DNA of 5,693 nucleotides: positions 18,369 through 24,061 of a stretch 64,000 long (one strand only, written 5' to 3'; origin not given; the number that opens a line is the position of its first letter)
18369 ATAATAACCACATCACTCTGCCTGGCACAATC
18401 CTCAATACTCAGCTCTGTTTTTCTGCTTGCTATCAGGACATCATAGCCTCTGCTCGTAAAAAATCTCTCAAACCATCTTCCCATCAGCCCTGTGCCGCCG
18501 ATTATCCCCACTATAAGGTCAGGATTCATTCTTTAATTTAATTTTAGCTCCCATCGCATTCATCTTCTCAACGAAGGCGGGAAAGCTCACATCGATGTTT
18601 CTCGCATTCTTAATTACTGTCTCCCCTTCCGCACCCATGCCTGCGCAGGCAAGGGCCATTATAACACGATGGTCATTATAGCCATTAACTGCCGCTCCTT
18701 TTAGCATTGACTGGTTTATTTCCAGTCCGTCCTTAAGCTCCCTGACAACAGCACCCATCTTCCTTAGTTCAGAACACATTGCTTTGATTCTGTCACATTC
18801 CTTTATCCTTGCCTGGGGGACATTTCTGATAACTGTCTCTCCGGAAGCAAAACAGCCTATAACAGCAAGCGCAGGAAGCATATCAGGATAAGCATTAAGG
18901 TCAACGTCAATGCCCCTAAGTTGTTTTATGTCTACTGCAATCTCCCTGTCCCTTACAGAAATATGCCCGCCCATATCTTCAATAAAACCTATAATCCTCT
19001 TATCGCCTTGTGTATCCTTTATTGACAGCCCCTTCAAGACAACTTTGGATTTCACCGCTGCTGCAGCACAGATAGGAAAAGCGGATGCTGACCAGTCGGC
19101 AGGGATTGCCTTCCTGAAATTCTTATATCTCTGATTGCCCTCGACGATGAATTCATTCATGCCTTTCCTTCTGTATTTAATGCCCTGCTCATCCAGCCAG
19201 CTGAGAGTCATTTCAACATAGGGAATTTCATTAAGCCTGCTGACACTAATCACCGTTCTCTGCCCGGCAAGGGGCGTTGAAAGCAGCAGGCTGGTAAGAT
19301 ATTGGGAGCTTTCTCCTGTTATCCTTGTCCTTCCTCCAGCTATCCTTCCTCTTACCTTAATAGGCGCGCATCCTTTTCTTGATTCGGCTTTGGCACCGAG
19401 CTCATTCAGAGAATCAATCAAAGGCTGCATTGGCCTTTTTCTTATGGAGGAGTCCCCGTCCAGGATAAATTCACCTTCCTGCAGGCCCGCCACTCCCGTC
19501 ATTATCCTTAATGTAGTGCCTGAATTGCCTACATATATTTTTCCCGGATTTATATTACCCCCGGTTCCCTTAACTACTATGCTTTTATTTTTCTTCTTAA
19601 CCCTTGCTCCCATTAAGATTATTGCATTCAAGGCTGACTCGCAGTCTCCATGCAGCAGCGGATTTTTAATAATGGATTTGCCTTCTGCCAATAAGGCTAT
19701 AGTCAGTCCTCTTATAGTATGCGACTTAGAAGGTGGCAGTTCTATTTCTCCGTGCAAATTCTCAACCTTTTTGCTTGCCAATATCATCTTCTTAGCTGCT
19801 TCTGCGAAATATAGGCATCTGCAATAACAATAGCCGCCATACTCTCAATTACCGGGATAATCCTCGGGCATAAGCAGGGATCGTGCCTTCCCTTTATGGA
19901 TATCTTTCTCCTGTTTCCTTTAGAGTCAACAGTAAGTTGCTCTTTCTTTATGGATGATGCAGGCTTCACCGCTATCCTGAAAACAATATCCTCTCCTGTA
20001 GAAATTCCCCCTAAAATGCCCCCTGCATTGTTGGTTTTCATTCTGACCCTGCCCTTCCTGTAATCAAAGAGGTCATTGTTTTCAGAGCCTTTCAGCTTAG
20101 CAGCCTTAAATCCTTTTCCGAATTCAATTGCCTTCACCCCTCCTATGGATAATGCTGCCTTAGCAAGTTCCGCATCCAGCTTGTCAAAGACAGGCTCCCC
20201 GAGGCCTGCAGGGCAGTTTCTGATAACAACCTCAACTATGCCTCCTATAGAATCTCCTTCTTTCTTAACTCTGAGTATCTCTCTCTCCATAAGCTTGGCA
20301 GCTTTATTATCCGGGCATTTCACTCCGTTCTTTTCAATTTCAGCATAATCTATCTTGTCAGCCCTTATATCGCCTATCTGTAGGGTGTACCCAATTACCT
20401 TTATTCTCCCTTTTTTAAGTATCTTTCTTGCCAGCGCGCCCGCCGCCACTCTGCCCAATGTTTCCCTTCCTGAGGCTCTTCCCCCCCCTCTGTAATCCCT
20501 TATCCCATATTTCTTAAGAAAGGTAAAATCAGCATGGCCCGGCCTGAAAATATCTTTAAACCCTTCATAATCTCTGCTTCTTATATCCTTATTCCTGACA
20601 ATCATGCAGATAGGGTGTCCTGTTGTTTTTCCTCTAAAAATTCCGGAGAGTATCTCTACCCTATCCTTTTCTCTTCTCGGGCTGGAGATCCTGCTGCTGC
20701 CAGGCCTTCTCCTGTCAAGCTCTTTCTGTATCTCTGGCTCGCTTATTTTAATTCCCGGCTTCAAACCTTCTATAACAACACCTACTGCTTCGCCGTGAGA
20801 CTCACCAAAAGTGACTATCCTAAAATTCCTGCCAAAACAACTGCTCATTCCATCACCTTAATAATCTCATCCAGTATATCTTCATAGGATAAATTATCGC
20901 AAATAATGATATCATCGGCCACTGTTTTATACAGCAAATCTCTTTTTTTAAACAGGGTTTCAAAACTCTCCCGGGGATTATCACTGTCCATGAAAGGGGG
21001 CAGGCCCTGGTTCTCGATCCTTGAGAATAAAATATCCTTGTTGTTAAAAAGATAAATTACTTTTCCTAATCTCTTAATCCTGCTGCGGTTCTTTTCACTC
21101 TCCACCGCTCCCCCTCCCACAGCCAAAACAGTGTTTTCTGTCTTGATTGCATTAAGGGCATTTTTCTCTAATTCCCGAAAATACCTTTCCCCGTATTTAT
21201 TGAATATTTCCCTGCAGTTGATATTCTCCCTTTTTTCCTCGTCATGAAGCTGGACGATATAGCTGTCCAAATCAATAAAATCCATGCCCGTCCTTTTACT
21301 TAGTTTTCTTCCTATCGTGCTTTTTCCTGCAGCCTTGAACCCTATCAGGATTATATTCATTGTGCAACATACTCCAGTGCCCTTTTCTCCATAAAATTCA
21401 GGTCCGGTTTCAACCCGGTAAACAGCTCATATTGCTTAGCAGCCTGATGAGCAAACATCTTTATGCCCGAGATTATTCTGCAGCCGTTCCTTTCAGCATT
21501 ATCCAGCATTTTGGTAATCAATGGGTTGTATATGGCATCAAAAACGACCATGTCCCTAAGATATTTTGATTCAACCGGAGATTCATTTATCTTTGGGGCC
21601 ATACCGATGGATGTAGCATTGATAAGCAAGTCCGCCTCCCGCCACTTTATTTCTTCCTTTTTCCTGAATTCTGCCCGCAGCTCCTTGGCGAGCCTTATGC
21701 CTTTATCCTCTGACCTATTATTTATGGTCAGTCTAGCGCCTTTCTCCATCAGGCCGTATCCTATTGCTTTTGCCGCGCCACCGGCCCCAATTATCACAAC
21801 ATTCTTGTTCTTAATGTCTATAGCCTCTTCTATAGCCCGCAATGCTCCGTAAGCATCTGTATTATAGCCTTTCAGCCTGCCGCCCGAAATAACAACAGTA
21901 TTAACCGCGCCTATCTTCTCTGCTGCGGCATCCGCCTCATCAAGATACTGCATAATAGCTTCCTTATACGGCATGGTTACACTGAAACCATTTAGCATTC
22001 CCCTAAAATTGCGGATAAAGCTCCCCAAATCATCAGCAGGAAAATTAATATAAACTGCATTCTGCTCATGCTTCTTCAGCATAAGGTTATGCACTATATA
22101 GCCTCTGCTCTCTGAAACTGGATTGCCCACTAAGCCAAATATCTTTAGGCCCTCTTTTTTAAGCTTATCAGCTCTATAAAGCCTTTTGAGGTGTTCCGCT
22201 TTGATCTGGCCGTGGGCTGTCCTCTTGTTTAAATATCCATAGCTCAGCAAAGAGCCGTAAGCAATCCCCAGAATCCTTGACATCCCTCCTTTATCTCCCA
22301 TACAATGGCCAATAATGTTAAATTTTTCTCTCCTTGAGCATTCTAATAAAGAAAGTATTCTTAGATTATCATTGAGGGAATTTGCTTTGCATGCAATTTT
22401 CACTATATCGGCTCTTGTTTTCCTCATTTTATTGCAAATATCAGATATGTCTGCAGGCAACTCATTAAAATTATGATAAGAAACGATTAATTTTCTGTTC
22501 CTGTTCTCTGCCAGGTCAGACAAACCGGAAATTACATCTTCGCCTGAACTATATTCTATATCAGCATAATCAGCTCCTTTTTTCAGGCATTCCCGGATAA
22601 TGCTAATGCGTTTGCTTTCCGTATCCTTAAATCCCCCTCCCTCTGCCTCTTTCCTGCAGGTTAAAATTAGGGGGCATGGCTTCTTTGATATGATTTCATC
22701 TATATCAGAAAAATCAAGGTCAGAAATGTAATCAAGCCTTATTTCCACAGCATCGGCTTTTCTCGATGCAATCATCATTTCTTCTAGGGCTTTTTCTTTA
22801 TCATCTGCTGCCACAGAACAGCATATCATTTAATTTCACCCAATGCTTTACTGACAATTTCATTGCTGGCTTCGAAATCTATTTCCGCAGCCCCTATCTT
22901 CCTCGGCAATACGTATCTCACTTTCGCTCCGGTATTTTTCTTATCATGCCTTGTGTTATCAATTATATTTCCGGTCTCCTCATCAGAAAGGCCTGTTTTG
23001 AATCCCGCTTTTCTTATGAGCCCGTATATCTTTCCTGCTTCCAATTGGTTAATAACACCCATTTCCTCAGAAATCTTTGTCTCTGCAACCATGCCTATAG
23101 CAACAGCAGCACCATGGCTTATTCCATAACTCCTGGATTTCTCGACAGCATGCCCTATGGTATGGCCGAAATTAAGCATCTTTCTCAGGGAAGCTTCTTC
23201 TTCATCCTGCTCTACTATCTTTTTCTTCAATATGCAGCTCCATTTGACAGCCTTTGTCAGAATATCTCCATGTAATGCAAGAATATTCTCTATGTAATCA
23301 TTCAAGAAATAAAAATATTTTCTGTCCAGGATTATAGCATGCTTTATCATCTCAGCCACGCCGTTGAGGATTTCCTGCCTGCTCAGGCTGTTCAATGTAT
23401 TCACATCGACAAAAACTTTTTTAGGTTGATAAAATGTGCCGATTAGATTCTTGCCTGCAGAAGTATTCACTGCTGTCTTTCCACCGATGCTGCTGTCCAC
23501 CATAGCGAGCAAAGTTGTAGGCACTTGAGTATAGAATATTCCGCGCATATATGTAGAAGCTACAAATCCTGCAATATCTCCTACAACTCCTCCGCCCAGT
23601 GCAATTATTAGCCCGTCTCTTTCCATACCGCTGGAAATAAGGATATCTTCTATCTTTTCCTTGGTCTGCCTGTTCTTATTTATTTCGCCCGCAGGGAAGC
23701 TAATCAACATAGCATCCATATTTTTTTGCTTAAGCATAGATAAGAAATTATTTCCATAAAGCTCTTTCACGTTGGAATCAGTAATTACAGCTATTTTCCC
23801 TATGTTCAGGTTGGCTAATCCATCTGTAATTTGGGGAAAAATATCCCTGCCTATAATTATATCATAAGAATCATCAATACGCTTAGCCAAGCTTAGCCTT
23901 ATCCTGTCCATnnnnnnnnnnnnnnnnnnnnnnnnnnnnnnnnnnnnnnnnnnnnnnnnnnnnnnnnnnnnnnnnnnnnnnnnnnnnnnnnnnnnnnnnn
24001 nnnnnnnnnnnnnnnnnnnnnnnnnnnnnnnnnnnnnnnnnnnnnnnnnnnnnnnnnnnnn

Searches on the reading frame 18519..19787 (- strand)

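Call 19: search_protein_families(library=pfam, proteins=[window:18519-19787:-], max_evalue=0.00001)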
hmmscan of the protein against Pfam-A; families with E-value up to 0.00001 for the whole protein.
window:18519-19787:- (422 aa): 1 family
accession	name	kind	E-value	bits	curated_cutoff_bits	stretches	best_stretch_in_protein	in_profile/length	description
PF00275.25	EPSP_synthase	-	3.3e-109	365.8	22.8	1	7-409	3-417/417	EPSP synthase (3-phosphoshikimate 1-carboxyvinyltransferase)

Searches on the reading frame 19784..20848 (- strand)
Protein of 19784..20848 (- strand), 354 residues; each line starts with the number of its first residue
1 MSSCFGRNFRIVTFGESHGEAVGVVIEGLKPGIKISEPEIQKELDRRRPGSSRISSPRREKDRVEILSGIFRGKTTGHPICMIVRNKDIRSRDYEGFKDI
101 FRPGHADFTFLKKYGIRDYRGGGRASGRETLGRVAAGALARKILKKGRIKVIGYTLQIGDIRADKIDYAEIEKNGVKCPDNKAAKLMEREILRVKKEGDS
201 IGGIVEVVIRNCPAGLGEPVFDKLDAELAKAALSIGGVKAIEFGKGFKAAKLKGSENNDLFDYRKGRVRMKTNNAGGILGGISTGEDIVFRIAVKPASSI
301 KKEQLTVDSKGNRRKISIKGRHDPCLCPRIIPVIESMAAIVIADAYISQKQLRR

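Call 19: search_protein_families(library=pfam, proteins=[window:19784-20848:-], max_evalue=0.00001)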
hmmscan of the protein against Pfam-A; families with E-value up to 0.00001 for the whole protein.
window:19784-20848:- (354 aa): 1 family
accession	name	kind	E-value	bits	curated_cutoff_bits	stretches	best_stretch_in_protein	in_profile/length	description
PF01264.26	Chorismate_synt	-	2.6e-140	467.2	27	1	9-346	1-326/327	Chorismate synthase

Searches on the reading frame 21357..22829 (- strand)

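Call 19: search_protein_families(library=pfam, proteins=[window:21357-22829:-], max_evalue=0.00001)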
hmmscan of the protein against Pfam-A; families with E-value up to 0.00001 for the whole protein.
window:21357-22829:- (490 aa): 5 families
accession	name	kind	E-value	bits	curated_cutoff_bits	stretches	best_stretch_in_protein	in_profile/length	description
PF01487.21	DHquinase_I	-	1.8e-51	175.9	22.2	1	3-218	1-230/230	Type I 3-dehydroquinase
PF08501.16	Shikimate_dh_N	-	2.2e-21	76.3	27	1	233-312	1-83/83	Shikimate dehydrogenase substrate binding domain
PF01488.26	Shikimate_DH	-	3.3e-09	37.4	24.3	1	338-420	9-96/138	Shikimate / quinate 5-dehydrogenase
PF18317.6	SDH_C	-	4.2e-09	36.4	25.8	1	455-484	1-30/31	Shikimate 5'-dehydrogenase C-terminal domain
PF03807.23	F420_oxidored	-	6e-06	27.2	21.6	0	344-429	2-88/94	NADP oxidoreductase coenzyme F420-dependent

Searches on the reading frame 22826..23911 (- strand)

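Call 19: search_protein_families(library=pfam, proteins=[window:22826-23911:-], max_evalue=0.00001)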
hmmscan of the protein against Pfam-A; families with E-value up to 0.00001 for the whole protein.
window:22826-23911:- (361 aa): 3 families
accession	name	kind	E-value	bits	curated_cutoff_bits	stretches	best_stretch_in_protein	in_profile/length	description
PF01761.26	DHQ_synthase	-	1.6e-45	153.9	24.2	1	71-181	3-113/115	3-dehydroquinate synthase N-terminal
PF24621.2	DHQS_C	-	8.6e-41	139.7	27.6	1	184-326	1-144/144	3-dehydroquinate synthase C-terminal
PF13685.12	Fe-ADH_2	-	2.2e-08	34.7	28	1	20-134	2-108/149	Iron-containing alcohol dehydrogenase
